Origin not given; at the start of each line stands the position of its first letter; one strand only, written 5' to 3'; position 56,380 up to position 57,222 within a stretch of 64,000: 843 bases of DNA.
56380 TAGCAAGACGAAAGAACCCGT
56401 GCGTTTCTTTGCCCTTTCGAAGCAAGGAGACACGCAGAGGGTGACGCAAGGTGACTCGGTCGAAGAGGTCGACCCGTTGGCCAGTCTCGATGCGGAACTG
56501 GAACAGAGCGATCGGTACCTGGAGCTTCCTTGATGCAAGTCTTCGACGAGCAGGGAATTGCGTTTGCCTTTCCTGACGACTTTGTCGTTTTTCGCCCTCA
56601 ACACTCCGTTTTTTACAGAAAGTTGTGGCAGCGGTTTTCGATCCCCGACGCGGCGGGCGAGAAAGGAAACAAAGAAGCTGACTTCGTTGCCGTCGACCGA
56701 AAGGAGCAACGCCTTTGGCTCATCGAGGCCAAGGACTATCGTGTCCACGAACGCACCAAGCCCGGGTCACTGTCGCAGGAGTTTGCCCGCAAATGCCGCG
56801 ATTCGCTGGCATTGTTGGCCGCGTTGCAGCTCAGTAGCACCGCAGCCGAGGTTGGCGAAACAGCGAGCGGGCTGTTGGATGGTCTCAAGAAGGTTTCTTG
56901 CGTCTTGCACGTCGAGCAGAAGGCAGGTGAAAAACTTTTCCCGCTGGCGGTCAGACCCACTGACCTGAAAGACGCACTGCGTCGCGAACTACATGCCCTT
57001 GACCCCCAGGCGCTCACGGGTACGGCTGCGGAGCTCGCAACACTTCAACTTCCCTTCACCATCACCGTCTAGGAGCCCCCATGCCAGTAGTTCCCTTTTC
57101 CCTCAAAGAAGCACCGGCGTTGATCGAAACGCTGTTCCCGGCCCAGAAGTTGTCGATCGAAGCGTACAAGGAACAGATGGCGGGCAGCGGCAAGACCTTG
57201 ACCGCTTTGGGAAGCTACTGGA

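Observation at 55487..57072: Embedded AAA_21-type ABC ATPase plus small PD-(D/E)XK protein pair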

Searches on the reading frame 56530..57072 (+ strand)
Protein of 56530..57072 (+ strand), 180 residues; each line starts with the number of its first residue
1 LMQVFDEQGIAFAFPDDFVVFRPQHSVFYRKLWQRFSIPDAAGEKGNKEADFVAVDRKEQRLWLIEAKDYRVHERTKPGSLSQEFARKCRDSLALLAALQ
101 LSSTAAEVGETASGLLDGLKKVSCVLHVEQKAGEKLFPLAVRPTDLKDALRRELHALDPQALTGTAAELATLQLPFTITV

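Call 4: search_protein_families(library=padloc, proteins=[window:56530-57072:+], max_evalue=0.01)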
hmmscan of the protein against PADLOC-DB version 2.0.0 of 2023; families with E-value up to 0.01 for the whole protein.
window:56530-57072:+ (180 aa): 4 families
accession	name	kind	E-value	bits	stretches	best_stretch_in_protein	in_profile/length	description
PDLC04145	HEC-02A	-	7.9e-29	99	1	1-162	1-153/170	-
PDLC04228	HEC-02B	-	2.7e-07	28.7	1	2-78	1-66/199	-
PDLC04221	HEC-02B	-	4.9e-07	27.8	1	1-138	1-132/171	-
PDLC04224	HEC-02B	-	3.4e-05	21.8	1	2-73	1-59/182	-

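Call 5: search_protein_families(library=pfam, proteins=[window:56530-57072:+], max_evalue=0.01)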
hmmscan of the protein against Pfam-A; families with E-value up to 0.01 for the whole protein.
window:56530-57072:+ (180 aa): 0 families

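Call 19: find_homologous_proteins(query=window:56533-57069:+, max_evalue=0.001)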
Query window:56533-57069:+ (179 aa): 8 proteins with E <= 0.001 among 317 candidates.
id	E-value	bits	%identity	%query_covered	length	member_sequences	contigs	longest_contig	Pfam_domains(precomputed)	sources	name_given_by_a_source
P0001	4.0e-112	389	100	100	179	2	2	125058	-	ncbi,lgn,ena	-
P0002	4.0e-47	178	50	98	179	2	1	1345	-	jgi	-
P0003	1.8e-45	173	49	99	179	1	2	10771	-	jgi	-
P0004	2.6e-45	172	49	97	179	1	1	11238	-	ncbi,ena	-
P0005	9.9e-43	164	48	99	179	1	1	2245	-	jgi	jgi:hypothetical protein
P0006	4.7e-41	158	45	99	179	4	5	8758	-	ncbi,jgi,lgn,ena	-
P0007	2.2e-37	146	48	100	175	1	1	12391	-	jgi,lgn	-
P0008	4.5e-37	145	45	100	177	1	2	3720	-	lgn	-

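Call 22: find_encoding_contigs(protein=P0001, flank=10000, max_places=4)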
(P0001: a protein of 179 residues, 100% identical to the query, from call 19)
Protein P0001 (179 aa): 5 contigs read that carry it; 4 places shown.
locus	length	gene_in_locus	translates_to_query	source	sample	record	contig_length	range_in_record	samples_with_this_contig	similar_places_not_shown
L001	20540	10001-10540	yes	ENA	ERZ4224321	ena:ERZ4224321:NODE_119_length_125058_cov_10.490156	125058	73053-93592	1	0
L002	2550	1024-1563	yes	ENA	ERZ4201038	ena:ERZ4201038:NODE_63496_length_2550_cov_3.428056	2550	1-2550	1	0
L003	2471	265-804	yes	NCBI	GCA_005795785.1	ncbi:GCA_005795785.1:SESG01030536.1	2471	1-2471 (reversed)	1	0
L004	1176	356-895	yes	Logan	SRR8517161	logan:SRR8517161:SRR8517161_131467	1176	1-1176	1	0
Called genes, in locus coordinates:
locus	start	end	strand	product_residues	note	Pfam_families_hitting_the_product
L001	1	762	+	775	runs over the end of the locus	-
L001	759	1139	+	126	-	-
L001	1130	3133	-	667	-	PF00672:HAMP (weak), PF00015:MCPsignal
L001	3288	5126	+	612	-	PF00009:GTP_EFTU, PF01926:MMR_HSR1 (weak), PF22042:EF-G_D2 (weak), PF03144:GTP_EFTU_D2, PF00679:EFG_C, PF21018:BipA_C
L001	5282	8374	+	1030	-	PF04465:DUF499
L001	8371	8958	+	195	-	PF12635:DUF3780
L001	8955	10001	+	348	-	PF02463:SMC_N (faint), PF13175:AAA_15, PF13476:AAA_23 (weak), PF13304:AAA_21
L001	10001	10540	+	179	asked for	-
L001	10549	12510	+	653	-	PF06634:DUF1156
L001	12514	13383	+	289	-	-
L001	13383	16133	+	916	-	PF13091:PLDc_2, PF00176:SNF2-rel_dom, PF00270:DEAD (weak), PF00271:Helicase_C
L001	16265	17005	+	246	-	PF00679:EFG_C, PF21018:BipA_C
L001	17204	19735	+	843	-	PF04313:HSDR_N (weak), PF13588:HSDR_N_2 (weak), PF00270:DEAD, PF04851:ResIII, PF18766:SWI2_SNF2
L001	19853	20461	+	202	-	PF01936:NYN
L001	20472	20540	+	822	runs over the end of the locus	PF02384:N6_Mtase, PF01170:UPF0020 (weak), PF07669:Eco57I (weak), PF01420:Methylase_S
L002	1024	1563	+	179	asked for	-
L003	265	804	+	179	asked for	-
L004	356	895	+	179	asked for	-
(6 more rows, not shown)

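Call 26: find_related_loci(query=A1, collection=genome_contigs, flank=10000)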
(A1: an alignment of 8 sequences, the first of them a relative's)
Query A1 (179 aa) in genome_contigs; peptide patterns used: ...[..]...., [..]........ (x = any residue, [..] = any of these).
51 stretches matched a pattern; 15 encode a relative of the query (tblastn E <= 1e-3); 15 distinct loci.
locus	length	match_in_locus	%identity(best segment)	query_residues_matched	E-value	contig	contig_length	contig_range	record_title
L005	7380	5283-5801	49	6-179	3e-52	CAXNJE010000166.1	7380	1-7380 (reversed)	MAG: Breznakiellaceae bacterium isolate MiH-14oct19-200 genome assembly, contig: MiH-14oct19-C22215, whole genome shotgu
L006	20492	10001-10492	35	1-168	1e-24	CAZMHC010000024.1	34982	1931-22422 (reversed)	MAG TPA_asm: uncultured Terracidiphilus sp. isolate binchicken_co3_192 genome assembly, contig: NODE_3656_length_34982_c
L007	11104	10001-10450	34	6-161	4e-21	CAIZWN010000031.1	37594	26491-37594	MAG: uncultured Myxococcales bacterium isolate Loc080925-8-8m_bin-466 genome assembly, contig: bin-466:31/84, whole geno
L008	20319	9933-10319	39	1-137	3e-19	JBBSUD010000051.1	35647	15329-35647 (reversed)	MAG: Verrucomicrobiales bacterium isolate SVL2_sbin.37 SVL2_sbin.37_k141_777032_length_35647_cov_10.9716, whole genome s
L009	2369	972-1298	35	1-116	2e-10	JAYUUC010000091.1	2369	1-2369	MAG: Myxococcales bacterium isolate GL122_DN_metabinner_12_sub GL122_DN_metabinner_12_sub_90, whole genome shotgun seque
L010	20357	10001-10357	34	1-123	7e-9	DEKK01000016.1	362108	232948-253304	MAG TPA_asm: Bifidobacteriaceae bacterium UBA2724 UBA2724_contig_5, whole genome shotgun sequence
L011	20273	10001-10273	40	1-95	8e-9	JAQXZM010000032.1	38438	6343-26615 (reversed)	MAG: Bifidobacteriaceae bacterium isolate SUG1663 k141_26657, whole genome shotgun sequence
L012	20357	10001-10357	34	1-123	2e-8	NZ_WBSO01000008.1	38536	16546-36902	Bifidobacterium apri strain DSM 100238 Contig_8, whole genome shotgun sequence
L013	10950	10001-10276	34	1-97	1e-7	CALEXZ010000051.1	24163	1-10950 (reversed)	MAG TPA_asm: uncultured Actinomyces sp. isolate ERR589462_bin.41_CONCOCT_v1.1_MAG genome assembly, contig: ERZ772917.618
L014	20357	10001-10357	33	1-123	2e-7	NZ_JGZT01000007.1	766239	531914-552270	Bifidobacterium thermacidophilum subsp. thermacidophilum strain LMG 21395 Contig7, whole genome shotgun sequence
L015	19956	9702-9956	36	8-97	5e-7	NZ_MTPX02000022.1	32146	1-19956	Actinomyces ruminis strain CtC72 NODE_36_length_32146_cov_23.2164_ID_71, whole genome shotgun sequence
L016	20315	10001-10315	36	47-150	2e-6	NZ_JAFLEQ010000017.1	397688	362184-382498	Corynebacterium mendelii strain CCM 8862 GCM70011437_17, whole genome shotgun sequence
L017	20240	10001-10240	36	8-97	3e-5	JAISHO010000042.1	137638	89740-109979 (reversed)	MAG: Propionibacteriaceae bacterium isolate Hm464_bin178 k119_2180195, whole genome shotgun sequence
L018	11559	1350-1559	33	1-80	1e-4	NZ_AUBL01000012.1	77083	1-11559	Actinomyces dentalis DSM 19115 G446DRAFT_scaffold00010.10_C, whole genome shotgun sequence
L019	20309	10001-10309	35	46-151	2e-4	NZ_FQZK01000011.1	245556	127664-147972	Nocardiopsis flavescens strain CGMCC 4.5723, whole genome shotgun sequence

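Call 28: search_protein_representatives(alignment_id=A1)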
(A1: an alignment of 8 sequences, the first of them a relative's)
Query: 8 sequences, 179 profile positions. Proteins with E-value up to 0.001 (for the whole library): 595; up to 1e-10: 279; up to 1e-30: 11. The best 150 are listed.
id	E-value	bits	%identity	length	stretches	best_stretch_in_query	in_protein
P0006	5.4e-93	326.1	-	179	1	1-179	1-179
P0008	4.3e-82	290.6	-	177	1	3-179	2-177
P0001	5.1e-77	274.1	-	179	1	1-179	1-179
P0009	2.4e-63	229.5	-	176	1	3-178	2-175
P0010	6.2e-56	205.4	-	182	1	1-179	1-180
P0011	6.9e-37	143.3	-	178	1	5-171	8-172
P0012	7.9e-37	143.1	-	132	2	4-76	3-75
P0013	4.2e-35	137.5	-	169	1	3-170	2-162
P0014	1.0e-32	129.7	-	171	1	1-177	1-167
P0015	3.7e-31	124.6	-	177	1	5-164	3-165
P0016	5.0e-31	124.2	-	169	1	4-162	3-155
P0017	1.2e-30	123.0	-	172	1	3-171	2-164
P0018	2.6e-30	121.9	-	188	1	1-170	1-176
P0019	1.4e-29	119.5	-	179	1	1-165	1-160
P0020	8.9e-28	113.6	-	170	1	1-170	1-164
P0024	3.5e-27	111.7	-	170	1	3-178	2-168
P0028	1.1e-26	110.1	-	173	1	4-162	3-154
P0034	3.9e-25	105.0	-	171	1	1-175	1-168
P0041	2.2e-23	99.3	-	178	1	5-176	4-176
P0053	1.7e-22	96.4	-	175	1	5-177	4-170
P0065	1.6e-21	93.2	-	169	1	4-171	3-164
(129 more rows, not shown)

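Call 33: search_protein_families(library=padloc, proteins=[L013:4112-7111:+, L013:7115-7720:+, L006:2737-6984:+, L006:6988-7572:+, L006:7594-8439:+, L006:10574-11893:+, L006:14241-17540:-, L005:776-2038:+, L005:2035-3474:+, L005:5857-7008:+], max_evalue=0.00001)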
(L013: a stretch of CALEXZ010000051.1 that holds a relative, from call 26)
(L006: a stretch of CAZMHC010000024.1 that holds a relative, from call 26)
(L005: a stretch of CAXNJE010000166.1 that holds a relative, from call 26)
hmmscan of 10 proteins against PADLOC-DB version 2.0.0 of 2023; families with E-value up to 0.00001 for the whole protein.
L013:4112-7111:+ (999 aa): 0 families

L013:7115-7720:+ (201 aa): 0 families

L006:2737-6984:+ (1415 aa): 0 families

L006:6988-7572:+ (194 aa): 0 families

L006:7594-8439:+ (281 aa): 0 families

L006:10574-11893:+ (439 aa): 0 families

L006:14241-17540:- (1099 aa): 0 families

L005:776-2038:+ (420 aa): 0 families

L005:2035-3474:+ (479 aa): 0 families

L005:5857-7008:+ (383 aa): 0 families

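Call 34: search_protein_families(library=pfam, proteins=[L013:4112-7111:+, L013:7115-7720:+, L006:2737-6984:+, L006:6988-7572:+, L006:7594-8439:+, L006:10574-11893:+, L006:14241-17540:-, L005:776-2038:+, L005:2035-3474:+, L005:5857-7008:+], max_evalue=0.001)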
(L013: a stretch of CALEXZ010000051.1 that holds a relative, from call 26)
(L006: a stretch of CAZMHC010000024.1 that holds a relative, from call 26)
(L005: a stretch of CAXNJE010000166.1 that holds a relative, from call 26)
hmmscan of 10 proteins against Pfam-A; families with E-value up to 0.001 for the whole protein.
L013:4112-7111:+ (999 aa): 6 families
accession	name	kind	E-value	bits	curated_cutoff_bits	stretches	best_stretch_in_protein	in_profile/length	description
PF13177.12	DNA_pol3_delta2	-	5e-35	121.3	27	1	20-177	2-158/161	DNA polymerase III, delta subunit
PF12169.13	DNA_pol3_gamma3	-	6.1e-12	46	24.4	1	237-364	4-129/143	DNA polymerase III subunits gamma and tau domain III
PF00004.35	AAA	-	2.4e-09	38.2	21.2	1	41-171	2-123/131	ATPase family associated with various cellular activities (AAA)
PF22608.2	DNAX_ATPase_lid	-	1.7e-05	25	27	1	187-226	5-44/49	DNA polymerase III clamp loader subunit, ATPase lid domain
PF13401.12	AAA_22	-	2.5e-05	25.1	27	1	41-158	9-123/130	AAA domain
PF05496.18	RuvB_N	-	4.7e-05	23.6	27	1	10-69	2-65/159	Holliday junction DNA helicase RuvB P-loop domain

L013:7115-7720:+ (201 aa): 6 families
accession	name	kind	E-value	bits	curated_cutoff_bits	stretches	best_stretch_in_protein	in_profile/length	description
PF13662.12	Toprim_4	-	2.2e-26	92.4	25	1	83-172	2-85/85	Toprim domain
PF21176.3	RecR_HhH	-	6.3e-19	68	27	1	9-51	1-43/45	RecR, helix-hairpin-helix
PF21175.2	RecR_C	-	8.1e-14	51.1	22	1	174-197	1-24/24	RecR, C-terminal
PF01751.28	Toprim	-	2.5e-13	50.5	23.1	1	83-162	1-81/96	Toprim domain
PF02132.21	RecR_ZnF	-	2.2e-07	30.9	22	1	56-76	1-21/21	RecR, Cys4-zinc finger domain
PF00633.29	HHH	-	0.00021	21.4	24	1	5-28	2-25/30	Helix-hairpin-helix motif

L006:2737-6984:+ (1415 aa): 4 families
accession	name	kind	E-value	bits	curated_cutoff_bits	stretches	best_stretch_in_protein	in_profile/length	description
PF06429.18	Flg_bbr_C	-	3.7e-13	49.2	23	1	1371-1413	4-46/46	Flagellar basal body rod FlgEFG protein C-terminal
PF22692.1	LlgE_F_G_D1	-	1.5e-11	44.7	27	1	87-149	1-49/64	Flagellar hook protein FlgE/F/G D1 domain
PF00460.25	Flg_bb_rod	-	6.6e-08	32.8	20.7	1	5-34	2-31/31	Flagella basal body rod protein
PF07559.19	FlgE_D2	-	0.00018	22.4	22.7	1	1223-1295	73-142/142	Flagellar basal body protein FlaE D2 domain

L006:6988-7572:+ (194 aa): 0 families

L006:7594-8439:+ (281 aa): 2 families
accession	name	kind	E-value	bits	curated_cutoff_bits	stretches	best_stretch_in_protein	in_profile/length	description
PF02777.23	Sod_Fe_C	-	8.7e-39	132.1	20.9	1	175-274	1-100/102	Iron/manganese superoxide dismutases, C-terminal domain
PF00081.27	Sod_Fe_N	-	3.6e-29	101.5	27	1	78-164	2-81/82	Iron/manganese superoxide dismutases, alpha-hairpin domain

L006:10574-11893:+ (439 aa): 3 families
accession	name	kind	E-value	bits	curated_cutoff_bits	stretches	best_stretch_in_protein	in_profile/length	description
PF00919.26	UPF0004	-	1.8e-30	105.3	27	1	7-103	2-98/98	Uncharacterized protein family UPF0004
PF04055.27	Radical_SAM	-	3e-26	93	29.5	1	151-322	1-166/166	Radical SAM superfamily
PF01938.26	TRAM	-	1.1e-09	38.5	21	1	378-439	4-61/61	TRAM domain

L006:14241-17540:- (1099 aa): 9 families
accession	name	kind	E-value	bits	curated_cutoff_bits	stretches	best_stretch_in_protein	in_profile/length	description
PF02786.22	CPSase_L_D2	-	2.8e-111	370.5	19.8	2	138-344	1-210/211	Carbamoyl-phosphate synthase L chain, ATP binding domain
PF25596.1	CPSase_L_D1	-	8.1e-94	310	27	2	565-680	2-117/118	Carbamoyl phosphate synthase preATP-grasp domain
PF02787.25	CPSase_L_D3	-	1.3e-23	83.2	26.6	1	430-507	2-78/80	Carbamoyl-phosphate synthetase large chain, oligomerisation domain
PF02142.27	MGS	-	4.3e-20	72.1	24.1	1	978-1063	2-94/94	MGS-like domain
PF07478.18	Dala_Dala_lig_C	-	5.4e-10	39.6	24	1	709-860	26-175/204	D-ala D-ala ligase C-terminus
PF15632.11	ATPgrasp_Ter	-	1.9e-08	34.6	29.1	1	759-891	4-115/131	ATP-grasp in the biosynthetic pathway with Ter operon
PF02222.28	ATP-grasp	-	2.2e-08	34.4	27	1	691-861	2-163/179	ATP-grasp domain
PF13535.11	ATP-grasp_4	-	1.7e-06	28.2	27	0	212-313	53-151/160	ATP-grasp domain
PF02655.19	ATP-grasp_3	-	3.9e-06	27.5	23.2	1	684-861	3-157/160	ATP-grasp domain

L005:776-2038:+ (420 aa): 4 families
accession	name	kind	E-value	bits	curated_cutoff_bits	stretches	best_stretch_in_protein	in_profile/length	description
PF13793.12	Pribosyltran_N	-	1.1e-25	90.2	25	1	96-201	26-117/117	N-terminal domain of ribose phosphate pyrophosphokinase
PF00156.33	Pribosyltran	-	3.8e-23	82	26.3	1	224-340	5-123/158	Phosphoribosyl transferase domain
PF14572.12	Pribosyl_synth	-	1.5e-12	48.3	27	1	295-406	74-182/184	Phosphoribosyl synthetase-associated domain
PF14681.12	UPRTase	-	0.00077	19.4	27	0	295-340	111-157/206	Uracil phosphoribosyltransferase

L005:2035-3474:+ (479 aa): 2 families
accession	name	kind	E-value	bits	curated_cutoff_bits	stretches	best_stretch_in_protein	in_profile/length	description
PF02782.22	FGGY_C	-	1.6e-16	61.1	27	1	245-429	5-197/198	FGGY family of carbohydrate kinases, C-terminal domain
PF00370.27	FGGY_N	-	1.8e-13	51.1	28.8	1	11-232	3-245/245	FGGY family of carbohydrate kinases, N-terminal domain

L005:5857-7008:+ (383 aa): 2 families
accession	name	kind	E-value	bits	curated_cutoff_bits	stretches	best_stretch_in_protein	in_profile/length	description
PF00781.29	DAGK_cat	-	3.5e-10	40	23.6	1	35-181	4-103/125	Diacylglycerol kinase catalytic domain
PF19279.4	YegS_C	-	9.4e-06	25.9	27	1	216-366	3-147/158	YegS C-terminal NAD kinase beta sandwich-like domain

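Call 35: predict_structure(alignment_id=A2)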
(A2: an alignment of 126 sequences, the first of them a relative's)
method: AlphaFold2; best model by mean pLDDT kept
length: 179 residues; sequences in the alignment: 126
mean_pLDDT: 94.2   pTM: 0.90
mean pLDDT of the five models: 94.2, 93.6, 93.6, 93.2, 93.0
residues with pLDDT >= 90: 152; 70-90: 26; 50-70: 1; < 50: 0
segments of 3 or more residues with pLDDT < 50: none
pLDDT, mean of each block of 10 residues (from residue 1): 97 97 95 87 90 98 98 93 98 96 84 90 98 87 97 98 98 97
secondary structure, 60 per line:
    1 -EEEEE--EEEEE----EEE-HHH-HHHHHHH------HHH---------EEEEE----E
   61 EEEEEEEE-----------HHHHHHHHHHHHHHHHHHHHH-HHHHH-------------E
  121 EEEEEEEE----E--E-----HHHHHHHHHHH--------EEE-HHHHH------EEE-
elements in order: E2-6 E9-13 E18-20 H26-32 E51-55 E60-68 H80-100 H102-106 E120-128 H142-152 E161-163 H165-169 E176-178

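Call 38: find_encoding_contigs(protein=P0004, flank=10000, max_places=3)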
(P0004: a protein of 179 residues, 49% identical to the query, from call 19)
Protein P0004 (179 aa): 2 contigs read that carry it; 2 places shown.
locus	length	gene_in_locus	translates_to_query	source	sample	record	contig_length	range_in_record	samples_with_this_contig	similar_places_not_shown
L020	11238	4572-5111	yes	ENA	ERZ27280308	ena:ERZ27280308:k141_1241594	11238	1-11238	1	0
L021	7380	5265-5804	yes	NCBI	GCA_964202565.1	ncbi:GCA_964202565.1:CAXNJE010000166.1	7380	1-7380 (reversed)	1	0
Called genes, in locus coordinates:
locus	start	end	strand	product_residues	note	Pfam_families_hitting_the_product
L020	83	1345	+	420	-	PF13793:Pribosyltran_N, PF00156:Pribosyltran, PF14572:Pribosyl_synth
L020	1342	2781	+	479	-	PF00370:FGGY_N, PF02782:FGGY_C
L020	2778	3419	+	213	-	PF00702:Hydrolase, PF13419:HAD_2, PF13242:Hydrolase_like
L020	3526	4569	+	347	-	PF13476:AAA_23 (weak), PF13304:AAA_21, PF13175:AAA_15 (weak)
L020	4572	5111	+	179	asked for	-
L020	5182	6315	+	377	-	PF00781:DAGK_cat, PF19279:YegS_C (faint)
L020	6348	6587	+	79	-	-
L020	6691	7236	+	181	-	PF01899:MNHE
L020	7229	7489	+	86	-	PF04066:MrpF_PhaF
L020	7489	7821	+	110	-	PF03334:PhaG_MnhG_YufB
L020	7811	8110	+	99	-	PF13244:MbhD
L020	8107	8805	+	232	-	PF20501:MbhE, PF04039:MnhB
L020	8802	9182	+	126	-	PF00420:Oxidored_q2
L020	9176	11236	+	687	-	?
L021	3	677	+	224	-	?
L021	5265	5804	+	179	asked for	-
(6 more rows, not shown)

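Call 39: find_encoding_contigs(protein=P0007, flank=10000, max_places=3)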
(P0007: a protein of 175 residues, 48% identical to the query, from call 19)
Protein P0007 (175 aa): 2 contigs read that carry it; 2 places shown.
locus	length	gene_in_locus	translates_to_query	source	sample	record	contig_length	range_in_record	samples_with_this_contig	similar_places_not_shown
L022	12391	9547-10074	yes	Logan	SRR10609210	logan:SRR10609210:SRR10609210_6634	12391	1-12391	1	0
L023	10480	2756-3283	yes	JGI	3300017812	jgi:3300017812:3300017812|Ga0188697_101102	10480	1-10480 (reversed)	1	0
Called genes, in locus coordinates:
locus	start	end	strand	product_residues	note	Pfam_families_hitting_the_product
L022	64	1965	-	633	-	PF13426:PAS_9 (faint), PF00989:PAS (weak), PF08448:PAS_4, PF13188:PAS_8, PF07536:HWE_HK (weak), PF07568:HisKA_2, PF13581:HATPase_c_2, PF02518:HATPase_c, +1 more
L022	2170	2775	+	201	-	-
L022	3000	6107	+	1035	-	PF04465:DUF499, PF13287:Fn3_assoc (faint)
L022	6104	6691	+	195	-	PF12635:DUF3780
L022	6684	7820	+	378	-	PF02463:SMC_N, PF13175:AAA_15 (weak), PF13476:AAA_23 (faint), PF00005:ABC_tran (faint), PF13304:AAA_21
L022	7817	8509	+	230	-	PF14103:DUF4276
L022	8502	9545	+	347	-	PF02463:SMC_N (weak), PF13476:AAA_23 (weak), PF13304:AAA_21, PF13175:AAA_15 (weak)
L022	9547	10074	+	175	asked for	-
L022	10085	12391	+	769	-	?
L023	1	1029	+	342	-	?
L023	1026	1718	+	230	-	PF14103:DUF4276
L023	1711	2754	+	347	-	PF02463:SMC_N (weak), PF13476:AAA_23 (weak), PF13304:AAA_21, PF13175:AAA_15 (weak)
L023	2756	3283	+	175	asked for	-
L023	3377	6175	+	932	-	PF06634:DUF1156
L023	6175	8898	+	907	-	PF13091:PLDc_2, PF00176:SNF2-rel_dom, PF00270:DEAD (weak), PF00271:Helicase_C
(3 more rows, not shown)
